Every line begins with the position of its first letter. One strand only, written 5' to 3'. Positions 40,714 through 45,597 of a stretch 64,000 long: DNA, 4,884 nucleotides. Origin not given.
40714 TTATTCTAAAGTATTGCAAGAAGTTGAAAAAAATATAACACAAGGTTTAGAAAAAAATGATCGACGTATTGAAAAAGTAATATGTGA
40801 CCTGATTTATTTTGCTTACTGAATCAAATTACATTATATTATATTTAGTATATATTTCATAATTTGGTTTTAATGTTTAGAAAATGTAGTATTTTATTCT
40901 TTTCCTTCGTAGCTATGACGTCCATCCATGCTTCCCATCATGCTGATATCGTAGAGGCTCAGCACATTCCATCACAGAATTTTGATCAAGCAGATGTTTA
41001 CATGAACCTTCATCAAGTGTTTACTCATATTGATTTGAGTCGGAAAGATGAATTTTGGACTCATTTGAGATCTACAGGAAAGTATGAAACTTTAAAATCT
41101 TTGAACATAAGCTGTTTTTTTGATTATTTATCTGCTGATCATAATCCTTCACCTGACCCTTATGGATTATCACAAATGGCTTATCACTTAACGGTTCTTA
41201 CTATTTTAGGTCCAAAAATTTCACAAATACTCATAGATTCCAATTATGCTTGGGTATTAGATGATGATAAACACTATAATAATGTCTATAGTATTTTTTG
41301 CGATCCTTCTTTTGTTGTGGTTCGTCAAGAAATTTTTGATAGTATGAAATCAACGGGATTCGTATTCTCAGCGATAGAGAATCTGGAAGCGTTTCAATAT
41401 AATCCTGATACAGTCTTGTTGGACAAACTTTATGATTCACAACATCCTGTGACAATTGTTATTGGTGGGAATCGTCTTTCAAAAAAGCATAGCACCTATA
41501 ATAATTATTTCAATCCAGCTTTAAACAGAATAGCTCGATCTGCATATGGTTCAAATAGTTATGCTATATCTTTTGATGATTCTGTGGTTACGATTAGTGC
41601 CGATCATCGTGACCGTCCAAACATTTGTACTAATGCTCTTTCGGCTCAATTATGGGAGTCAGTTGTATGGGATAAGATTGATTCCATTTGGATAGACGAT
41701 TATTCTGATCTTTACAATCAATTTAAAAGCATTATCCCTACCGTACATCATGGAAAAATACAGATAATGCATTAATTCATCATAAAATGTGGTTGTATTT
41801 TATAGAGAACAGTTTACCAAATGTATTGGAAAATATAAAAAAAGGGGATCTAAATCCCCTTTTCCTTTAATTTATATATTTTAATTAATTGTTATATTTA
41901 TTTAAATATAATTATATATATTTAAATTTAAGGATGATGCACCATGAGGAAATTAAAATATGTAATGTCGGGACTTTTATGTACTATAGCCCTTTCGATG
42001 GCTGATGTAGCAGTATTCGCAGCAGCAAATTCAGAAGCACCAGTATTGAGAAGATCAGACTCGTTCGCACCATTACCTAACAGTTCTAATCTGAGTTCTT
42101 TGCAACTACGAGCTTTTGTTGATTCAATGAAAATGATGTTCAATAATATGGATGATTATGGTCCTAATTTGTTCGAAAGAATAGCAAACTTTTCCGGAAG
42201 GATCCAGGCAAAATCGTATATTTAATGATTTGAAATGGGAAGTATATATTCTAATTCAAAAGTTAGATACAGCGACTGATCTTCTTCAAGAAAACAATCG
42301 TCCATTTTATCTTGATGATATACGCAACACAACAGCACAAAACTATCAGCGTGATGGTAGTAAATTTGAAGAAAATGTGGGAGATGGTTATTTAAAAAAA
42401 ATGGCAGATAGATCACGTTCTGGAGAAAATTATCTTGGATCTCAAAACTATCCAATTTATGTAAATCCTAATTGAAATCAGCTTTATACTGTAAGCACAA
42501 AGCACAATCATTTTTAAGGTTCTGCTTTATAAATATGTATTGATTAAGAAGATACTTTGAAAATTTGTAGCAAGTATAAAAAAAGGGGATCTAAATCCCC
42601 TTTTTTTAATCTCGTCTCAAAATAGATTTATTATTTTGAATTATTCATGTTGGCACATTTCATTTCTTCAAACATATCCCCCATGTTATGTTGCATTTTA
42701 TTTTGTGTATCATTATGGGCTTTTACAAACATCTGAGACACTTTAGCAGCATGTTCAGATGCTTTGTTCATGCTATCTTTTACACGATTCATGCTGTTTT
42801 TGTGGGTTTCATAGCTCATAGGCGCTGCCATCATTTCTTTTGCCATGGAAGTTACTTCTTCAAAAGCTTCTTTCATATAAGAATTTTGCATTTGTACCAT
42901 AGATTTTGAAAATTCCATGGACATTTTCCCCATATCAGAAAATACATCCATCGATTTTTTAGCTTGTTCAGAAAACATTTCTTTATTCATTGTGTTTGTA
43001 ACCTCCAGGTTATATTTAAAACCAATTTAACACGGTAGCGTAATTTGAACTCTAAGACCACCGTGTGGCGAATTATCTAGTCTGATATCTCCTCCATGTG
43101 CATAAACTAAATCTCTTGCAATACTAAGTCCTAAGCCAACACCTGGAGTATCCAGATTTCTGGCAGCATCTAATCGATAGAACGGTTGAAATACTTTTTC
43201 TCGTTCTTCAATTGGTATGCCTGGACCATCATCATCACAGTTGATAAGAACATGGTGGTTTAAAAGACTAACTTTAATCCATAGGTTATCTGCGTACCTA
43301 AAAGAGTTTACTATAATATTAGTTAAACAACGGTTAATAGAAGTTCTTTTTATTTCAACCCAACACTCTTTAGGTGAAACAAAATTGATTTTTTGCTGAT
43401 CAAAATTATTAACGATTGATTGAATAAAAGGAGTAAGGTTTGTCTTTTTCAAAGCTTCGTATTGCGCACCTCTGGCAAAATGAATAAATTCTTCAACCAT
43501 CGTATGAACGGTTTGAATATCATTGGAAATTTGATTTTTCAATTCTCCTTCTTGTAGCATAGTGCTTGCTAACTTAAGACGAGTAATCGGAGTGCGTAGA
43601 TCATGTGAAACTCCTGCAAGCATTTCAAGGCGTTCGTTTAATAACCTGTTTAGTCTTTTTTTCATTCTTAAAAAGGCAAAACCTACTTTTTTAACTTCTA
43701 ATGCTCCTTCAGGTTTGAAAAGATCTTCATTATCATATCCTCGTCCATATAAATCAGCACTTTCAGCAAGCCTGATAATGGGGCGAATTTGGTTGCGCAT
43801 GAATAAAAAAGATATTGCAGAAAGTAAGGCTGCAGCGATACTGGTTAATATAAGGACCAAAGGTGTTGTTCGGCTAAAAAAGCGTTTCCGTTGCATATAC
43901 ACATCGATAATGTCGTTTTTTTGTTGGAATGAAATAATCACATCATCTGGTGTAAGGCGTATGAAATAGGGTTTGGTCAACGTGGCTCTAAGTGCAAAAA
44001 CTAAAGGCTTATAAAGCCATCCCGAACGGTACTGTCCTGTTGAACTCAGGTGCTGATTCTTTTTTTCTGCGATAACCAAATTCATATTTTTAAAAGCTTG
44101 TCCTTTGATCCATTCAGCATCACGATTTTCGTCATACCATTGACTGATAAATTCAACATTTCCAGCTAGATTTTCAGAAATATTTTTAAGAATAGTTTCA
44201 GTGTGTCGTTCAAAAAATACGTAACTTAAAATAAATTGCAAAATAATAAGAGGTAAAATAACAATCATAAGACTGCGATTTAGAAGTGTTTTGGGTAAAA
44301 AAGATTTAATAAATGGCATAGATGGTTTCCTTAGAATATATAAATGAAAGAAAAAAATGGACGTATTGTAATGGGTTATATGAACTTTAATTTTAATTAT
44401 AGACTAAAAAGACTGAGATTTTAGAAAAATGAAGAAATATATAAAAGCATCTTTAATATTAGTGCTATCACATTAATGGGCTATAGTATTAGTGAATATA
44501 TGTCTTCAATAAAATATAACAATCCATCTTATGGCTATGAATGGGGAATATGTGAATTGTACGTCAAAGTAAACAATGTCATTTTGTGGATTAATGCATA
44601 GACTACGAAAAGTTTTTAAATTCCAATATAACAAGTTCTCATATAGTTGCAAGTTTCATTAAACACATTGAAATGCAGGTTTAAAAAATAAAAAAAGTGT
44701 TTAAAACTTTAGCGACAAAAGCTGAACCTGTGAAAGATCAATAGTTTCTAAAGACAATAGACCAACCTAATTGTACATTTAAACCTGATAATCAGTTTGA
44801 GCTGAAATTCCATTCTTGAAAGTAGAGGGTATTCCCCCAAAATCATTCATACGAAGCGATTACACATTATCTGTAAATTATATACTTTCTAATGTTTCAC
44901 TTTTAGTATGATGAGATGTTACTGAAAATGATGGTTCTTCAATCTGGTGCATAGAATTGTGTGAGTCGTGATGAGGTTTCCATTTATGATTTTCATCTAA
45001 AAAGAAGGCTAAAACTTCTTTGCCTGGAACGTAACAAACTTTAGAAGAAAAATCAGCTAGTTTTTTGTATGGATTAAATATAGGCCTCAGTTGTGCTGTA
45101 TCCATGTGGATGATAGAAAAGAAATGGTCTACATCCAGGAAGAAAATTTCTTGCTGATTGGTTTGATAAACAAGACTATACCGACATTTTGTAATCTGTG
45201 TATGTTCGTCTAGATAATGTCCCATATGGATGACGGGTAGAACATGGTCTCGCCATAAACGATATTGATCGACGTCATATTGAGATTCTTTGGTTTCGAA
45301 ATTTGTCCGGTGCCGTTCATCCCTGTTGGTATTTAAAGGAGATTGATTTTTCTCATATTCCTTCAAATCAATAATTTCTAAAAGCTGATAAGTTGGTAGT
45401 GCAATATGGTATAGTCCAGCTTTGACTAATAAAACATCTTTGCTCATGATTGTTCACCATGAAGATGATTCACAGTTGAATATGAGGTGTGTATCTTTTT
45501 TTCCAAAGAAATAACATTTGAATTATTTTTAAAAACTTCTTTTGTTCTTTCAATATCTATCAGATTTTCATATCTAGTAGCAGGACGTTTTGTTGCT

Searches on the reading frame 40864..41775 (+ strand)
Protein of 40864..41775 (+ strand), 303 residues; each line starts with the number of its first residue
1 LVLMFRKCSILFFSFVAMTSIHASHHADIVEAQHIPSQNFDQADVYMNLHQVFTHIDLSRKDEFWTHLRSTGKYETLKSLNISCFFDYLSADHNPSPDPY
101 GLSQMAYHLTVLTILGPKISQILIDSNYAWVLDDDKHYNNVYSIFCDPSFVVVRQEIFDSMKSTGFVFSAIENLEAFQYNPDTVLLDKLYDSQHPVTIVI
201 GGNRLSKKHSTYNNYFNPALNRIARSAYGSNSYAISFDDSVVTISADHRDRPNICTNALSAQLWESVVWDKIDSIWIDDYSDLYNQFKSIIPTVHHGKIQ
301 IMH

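Call 4: search_protein_families(library=pfam, proteins=[window:40864-41775:+], max_evalue=1)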
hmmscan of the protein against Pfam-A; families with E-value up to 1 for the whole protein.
window:40864-41775:+ (303 aa): 1 family
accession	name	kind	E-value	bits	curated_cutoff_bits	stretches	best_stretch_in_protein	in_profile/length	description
PF04466.19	Terminase_3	-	0.071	13.1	23.2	1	165-228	98-152/201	Phage terminase large subunit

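Call 39: search_protein_families(library=ncbifam, proteins=[window:40864-41775:+], max_evalue=1)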
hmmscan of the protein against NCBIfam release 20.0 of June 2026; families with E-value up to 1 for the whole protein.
window:40864-41775:+ (303 aa): 1 family
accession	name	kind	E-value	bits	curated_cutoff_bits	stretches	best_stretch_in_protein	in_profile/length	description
NF006228.0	PRK08360.1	equivalog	0.067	11.8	608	1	135-226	224-311/443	aspartate aminotransferase family protein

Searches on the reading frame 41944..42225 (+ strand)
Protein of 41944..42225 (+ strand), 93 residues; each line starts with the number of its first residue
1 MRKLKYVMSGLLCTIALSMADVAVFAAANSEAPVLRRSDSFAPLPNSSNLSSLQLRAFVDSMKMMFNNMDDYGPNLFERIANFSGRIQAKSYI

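Call 4: search_protein_families(library=pfam, proteins=[window:41944-42225:+], max_evalue=1)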
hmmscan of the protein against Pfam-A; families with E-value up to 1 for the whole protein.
window:41944-42225:+ (93 aa): 1 family
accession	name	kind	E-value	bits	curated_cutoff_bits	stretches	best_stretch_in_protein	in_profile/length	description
PF25825.1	SAPC2_N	-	0.22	11.8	27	1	56-75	4-23/80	SAPC2 EF-hand like N-terminal domain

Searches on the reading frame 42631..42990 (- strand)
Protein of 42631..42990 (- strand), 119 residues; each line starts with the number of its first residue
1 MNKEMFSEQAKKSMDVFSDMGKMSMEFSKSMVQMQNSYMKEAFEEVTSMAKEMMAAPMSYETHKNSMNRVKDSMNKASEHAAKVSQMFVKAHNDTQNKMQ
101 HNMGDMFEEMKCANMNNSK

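Call 4: search_protein_families(library=pfam, proteins=[window:42631-42990:-], max_evalue=1)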
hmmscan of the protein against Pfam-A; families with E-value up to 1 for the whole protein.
window:42631-42990:- (119 aa): 9 families
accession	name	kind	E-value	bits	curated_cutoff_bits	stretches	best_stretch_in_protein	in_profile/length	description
PF09361.15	Phasin_2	-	8e-07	29.6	24.9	1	5-101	2-98/100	Phasin protein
PF20711.2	DUF6825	-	0.017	16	27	1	6-90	18-98/105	Family of unknown function (DUF6825)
PF10819.13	DUF2564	-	0.057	14.3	26.3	1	58-103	29-74/79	Protein of unknown function (DUF2564)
PF01544.23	CorA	-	0.085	12.6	27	1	32-106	156-233/292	CorA-like Mg2+ transporter protein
PF25069.2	Med14_C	-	0.16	12.5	28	1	47-98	76-127/146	Med14 C-terminal domain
PF06911.18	Senescence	-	0.23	11.8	24.6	0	44-99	26-81/184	Senescence domain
PF05478.16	Prominin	-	0.39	9.2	34.3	1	4-108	588-684/799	Prominin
PF09663.15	Amido_AtzD_TrzD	-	0.55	9.7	25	1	8-114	211-315/358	Amidohydrolase ring-opening protein (Amido_AtzD_TrzD)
PF03239.20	FTR1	-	0.65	9.7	25.3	1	24-82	56-113/284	Iron permease FTR1 family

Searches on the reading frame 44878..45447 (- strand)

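Call 6: search_protein_families(library=pfam, proteins=[window:44878-45447:-], max_evalue=0.001)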
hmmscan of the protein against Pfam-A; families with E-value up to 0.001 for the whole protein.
window:44878-45447:- (189 aa): 1 family
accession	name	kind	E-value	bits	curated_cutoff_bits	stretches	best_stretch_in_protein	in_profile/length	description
PF01584.24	CheW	-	8.6e-05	22.6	23.5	0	65-151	44-129/138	CheW-like domain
